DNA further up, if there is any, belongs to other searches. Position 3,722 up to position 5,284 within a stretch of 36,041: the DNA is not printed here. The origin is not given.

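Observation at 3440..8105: Compact operon: opine dehydrogenase + B12-domain fusion protein + Ddl-type ATP-grasp ligase, next to a SARP regulator and an IS21 scar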

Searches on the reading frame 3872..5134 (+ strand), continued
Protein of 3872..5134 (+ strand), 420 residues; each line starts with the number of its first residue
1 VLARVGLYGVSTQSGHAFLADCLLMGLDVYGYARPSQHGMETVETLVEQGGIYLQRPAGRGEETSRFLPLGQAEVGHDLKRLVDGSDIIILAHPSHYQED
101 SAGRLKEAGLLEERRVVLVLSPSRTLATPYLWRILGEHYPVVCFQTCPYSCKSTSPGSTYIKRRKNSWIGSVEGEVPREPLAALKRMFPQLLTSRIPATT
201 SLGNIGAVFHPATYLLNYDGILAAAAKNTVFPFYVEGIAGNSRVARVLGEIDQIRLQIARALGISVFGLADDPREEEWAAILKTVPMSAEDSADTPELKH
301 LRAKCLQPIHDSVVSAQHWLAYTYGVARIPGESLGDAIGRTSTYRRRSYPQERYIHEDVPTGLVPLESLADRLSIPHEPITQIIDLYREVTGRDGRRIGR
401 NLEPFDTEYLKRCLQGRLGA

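Call 51: fold_search(model_id=the predicted structure, library=pdb)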
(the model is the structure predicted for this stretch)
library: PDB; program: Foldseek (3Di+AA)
matches with E <= 10: 1968; with E <= 0.001: 200
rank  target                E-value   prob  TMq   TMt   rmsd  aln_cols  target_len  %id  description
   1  1bg6                  3.9e-19  1.00  0.70  0.83   4.1       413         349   21  CRYSTAL STRUCTURE OF THE N-(1-D-CARBOXYLETHYL)-L-NORVALINE DEHYDROGENASE FROM ARTHROBACTER SP. STRAIN 1C (released 1999-01-13)
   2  3iqd                  1.3e-14  1.00  0.65  0.68   7.8       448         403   16  Structure of Octopine-dehydrogenase in complex with NADH and Agmatine (released 2010-08-25)
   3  3c7a                  2.6e-14  1.00  0.64  0.66   7.6       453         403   16  A structural basis for substrate and stereo selectivity in octopine dehydrogenase (ODH-NADH) (released 2008-07-22)
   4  3c7d                  1.8e-13  1.00  0.65  0.69   7.7       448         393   16  A structural basis for substrate and stereo selectivity in octopine dehydrogenase (ODH-NADH-Pyruvate) (released 2008-07-22)
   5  6c4l                  4.1e-12  1.00  0.58  0.58  10.3       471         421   14  Yersinopine dehydrogenase (YpODH) - Apo (released 2018-04-11)
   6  6c4m                  1.3e-11  1.00  0.61  0.61  10.9       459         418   14  Yersinopine dehydrogenase (YpODH) - NADP+ bound (released 2018-04-11)
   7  6pbn_B                1.1e-10  1.00  0.62  0.62  10.1       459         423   15  Pseudopaline Dehydrogenase with (R)-Pseudopaline Soaked 1 hour (released 2019-10-30)
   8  6pbm_B                1.6e-10  1.00  0.63  0.62  10.0       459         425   15  Pseudopaline Dehydrogenase with NADP+ bound (released 2019-10-30)
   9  6pbm_A                6.8e-10  1.00  0.62  0.61  11.2       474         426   14  Pseudopaline Dehydrogenase with NADP+ bound (released 2019-10-30)
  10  6c4n_A                8.4e-10  1.00  0.63  0.62   9.9       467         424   15  Pseudopaline dehydrogenase (PaODH) - NADP+ bound (released 2018-04-11)
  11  6gmz_A                1.1e-09  1.00  0.58  0.57  10.6       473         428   12  Staphylopine dehydrogenase in complex with Histidine tag and citrate (released 2019-04-10)
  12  6c4n_B                1.8e-09  1.00  0.60  0.60   9.8       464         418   16  Pseudopaline dehydrogenase (PaODH) - NADP+ bound (released 2018-04-11)
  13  5jnm                  6.7e-08  1.00  0.37  0.40  13.7       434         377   10  Crystal structure of MtlD from Staphylococcus aureus at 1.7-Angstrom resolution (released 2017-11-08)
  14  3tri_B                5.9e-07  1.00  0.31  0.45  15.0       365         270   12  Structure of a pyrroline-5-carboxylate reductase (proC) from Coxiella burnetii (released 2011-09-28)
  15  3k96_B                1.5e-06  1.00  0.45  0.56  11.8       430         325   12  2.1 Angstrom resolution crystal structure of glycerol-3-phosphate dehydrogenase (gpsA) from Coxiella burnetii (released 2009-10-27)
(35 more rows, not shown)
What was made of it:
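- On Opine dehydrogenases (Octopine_DH PF02317): The next eleven hits are all opine dehydrogenases (call 51).
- Opine metallophores (staphylopine and relatives) use the same dehydrogenase fold (call 51).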

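Call 55: find_encoding_contigs(protein=P0131, flank=5000, max_places=1)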
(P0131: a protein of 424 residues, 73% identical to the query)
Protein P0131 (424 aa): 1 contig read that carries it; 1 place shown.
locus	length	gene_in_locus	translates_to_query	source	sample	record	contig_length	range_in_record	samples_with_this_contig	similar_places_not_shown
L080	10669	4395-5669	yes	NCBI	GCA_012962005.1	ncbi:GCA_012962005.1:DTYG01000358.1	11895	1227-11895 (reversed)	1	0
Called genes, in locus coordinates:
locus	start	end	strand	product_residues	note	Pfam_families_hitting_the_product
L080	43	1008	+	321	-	PF02729:OTCace_N, PF00185:OTCace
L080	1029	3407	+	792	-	PF13567:DUF4131, PF03772:Competence, PF00753:Lactamase_B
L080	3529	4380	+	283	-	PF01418:HTH_6, PF13580:SIS_2 (faint), PF01380:SIS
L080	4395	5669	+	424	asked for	PF02317:Octopine_DH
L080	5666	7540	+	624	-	PF02310:B12-binding (weak)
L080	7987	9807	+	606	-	PF00496:SBP_bac_5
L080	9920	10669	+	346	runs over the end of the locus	PF19300:BPD_transp_1_N (weak), PF00528:BPD_transp_1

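Call 56: find_encoding_contigs(protein=P0135, flank=5000, max_places=1)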
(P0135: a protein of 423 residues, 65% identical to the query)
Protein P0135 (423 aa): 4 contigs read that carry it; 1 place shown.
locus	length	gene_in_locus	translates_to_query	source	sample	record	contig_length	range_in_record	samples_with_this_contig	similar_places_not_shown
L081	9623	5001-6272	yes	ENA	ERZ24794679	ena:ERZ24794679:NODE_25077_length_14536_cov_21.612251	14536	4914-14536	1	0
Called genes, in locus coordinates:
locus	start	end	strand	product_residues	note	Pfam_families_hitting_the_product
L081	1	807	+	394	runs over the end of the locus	PF09587:PGA_cap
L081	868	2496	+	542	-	PF13440:Polysacc_synt_3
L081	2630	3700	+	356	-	PF14397:ATPgrasp_ST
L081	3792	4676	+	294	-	PF05711:TylF, PF13578:Methyltransf_24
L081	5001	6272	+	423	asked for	PF02317:Octopine_DH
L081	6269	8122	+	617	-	PF02310:B12-binding (weak)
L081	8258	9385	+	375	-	PF01041:DegT_DnrJ_EryC1, PF00155:Aminotran_1_2, PF01212:Beta_elim_lyase (weak), PF00266:Aminotran_5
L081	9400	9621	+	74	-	?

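Call 57: find_encoding_contigs(protein=P0127, flank=5000, max_places=1)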
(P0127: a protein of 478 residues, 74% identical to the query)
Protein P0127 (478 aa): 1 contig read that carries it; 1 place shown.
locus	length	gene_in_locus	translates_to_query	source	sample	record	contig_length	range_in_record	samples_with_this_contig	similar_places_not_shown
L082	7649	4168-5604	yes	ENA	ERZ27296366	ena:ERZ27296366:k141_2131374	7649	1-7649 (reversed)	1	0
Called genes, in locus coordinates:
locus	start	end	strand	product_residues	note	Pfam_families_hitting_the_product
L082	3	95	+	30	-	?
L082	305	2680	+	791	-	PF13567:DUF4131, PF03772:Competence, PF00753:Lactamase_B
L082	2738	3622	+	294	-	PF01418:HTH_6, PF01380:SIS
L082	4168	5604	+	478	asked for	PF02317:Octopine_DH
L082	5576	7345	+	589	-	-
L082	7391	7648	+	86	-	?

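Call 71: search_protein_families(library=ncbifam, proteins=[L081:3792-4676:+, L080:3529-4380:+, L080:7987-9807:+], max_evalue=0.00001)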
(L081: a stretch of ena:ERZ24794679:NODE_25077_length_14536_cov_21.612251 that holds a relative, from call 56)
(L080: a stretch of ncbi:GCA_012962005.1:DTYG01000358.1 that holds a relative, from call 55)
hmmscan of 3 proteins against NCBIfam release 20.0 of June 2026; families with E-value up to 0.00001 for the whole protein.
L081:3792-4676:+ (294 aa): 0 families

L080:3529-4380:+ (283 aa): 17 families
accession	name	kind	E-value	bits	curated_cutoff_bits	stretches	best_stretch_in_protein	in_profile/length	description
NF008458.0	PRK11337.1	equivalog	1e-57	195.4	378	1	9-278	18-287/293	MurR/RpiR family transcriptional regulator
NF040776.2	AlsR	equivalog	5.8e-51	173.1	400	1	10-278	7-275/279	transcriptional repressor AlsR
NF008451.0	PRK11302.1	subfamily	3.7e-47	161.2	296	1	6-277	2-272/286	transcriptional regulator HexR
NF010701.0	PRK14101.1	equivalog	1.6e-43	148.8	920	1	5-266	341-602/638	bifunctional transcriptional regulator/glucokinase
NF008590.0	PRK11557.1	equivalog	2.2e-43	148.7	355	1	6-273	2-273/282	MurR/RpiR family transcriptional regulator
NF012026.0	PRK15482.1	equivalog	1.5e-36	126.4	408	1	16-264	12-267/285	HTH-type transcriptional regulator MurR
TIGR03127.2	RuMP_HxlB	equivalog_domain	2.1e-15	57.1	160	1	108-239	6-132/178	6-phospho-3-hexuloisomerase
NF001484.0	PRK00331.1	subfamily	4.1e-09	35.4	381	1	103-232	258-386/601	isomerizing glutamine--fructose-6-phosphate transaminase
TIGR01135.1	glmS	equivalog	5.4e-09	35.1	418.05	1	106-232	260-391/607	glutamine--fructose-6-phosphate transaminase (isomerizing)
TIGR02128.1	G6PI_arch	equivalog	1.4e-08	34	213.9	1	120-214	12-101/308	bifunctional phosphoglucose/phosphomannose isomerase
NF008141.0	PRK10892.1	equivalog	2.6e-08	33.5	505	1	104-231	21-148/328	arabinose-5-phosphate isomerase KdsD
NF009222.0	PRK12570.1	subfamily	4.1e-08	32.4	255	1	172-228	131-187/307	N-acetylmuramic acid 6-phosphate etherase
NF003915.0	PRK05441.1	subfamily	5.2e-08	32.2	168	1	172-230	124-182/300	N-acetylmuramic acid 6-phosphate etherase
NF041755.1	RuMP_HxlAB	equivalog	7e-08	31.8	500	1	106-230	220-339/391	bifunctional 3-hexulose-6-phosphate synthase/6-phospho-3-hexuloisomerase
TIGR00274.1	TIGR00274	equivalog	1.5e-07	30.8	302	1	169-228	116-175/291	N-acetylmuramic acid 6-phosphate etherase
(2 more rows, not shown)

L080:7987-9807:+ (606 aa): 11 families
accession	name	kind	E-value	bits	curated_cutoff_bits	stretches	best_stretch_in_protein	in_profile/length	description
NF045467.1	Opp4A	equivalog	6.4e-60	202.9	650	1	105-602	29-554/556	oligopeptide ABC transporter substrate-binding protein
NF045468.1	Opp5A_nikA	equivalog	6e-53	180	600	2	141-450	43-328/488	nickel ABC transporter substrate-binding protein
TIGR02294.1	nickel_nikA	equivalog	1.7e-44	152.2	393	1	121-568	15-465/501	nickel ABC transporter substrate-binding protein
NF011942.0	PRK15413.1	equivalog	3.1e-44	151.5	594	1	119-602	35-509/512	glutathione ABC transporter substrate-binding protein GsiB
NF043070.1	DppA_dipep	equivalog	2e-43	148.8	1005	1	123-588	40-518/535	dipeptide ABC transporter periplasmic-binding protein DppA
TIGR04028.1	SBP_KPN_01854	hypoth_equivalog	8.6e-34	116.9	468.5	1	134-604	22-508/509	TIGR04028 family ABC transporter substrate-binding protein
NF011684.0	PRK15104.1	equivalog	3.2e-30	105.4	947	1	121-573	48-508/543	oligopeptide ABC transporter substrate-binding protein OppA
NF011689.0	PRK15109.1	equivalog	4.1e-29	101.7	560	1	120-574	42-508/547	ABC transporter substrate-binding protein SapA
NF047575.1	opine_bind_CntA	exception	7.8e-29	100.6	800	1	143-444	66-364/535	staphylopine-dependent metal ABC transporter substrate-binding lipoprotein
NF007287.0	PRK09755.1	equivalog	8.8e-23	80.9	1098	1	123-574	44-501/535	ABC transporter substrate-binding protein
NF010149.0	PRK13626.1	equivalog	6.5e-10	38.3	476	1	133-298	141-291/552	HTH-type transcriptional regulator SgrR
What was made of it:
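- L080 also has an oligopeptide/opine-type SBP_bac_5 ABC transporter downstream (calls 55, 57, 71).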
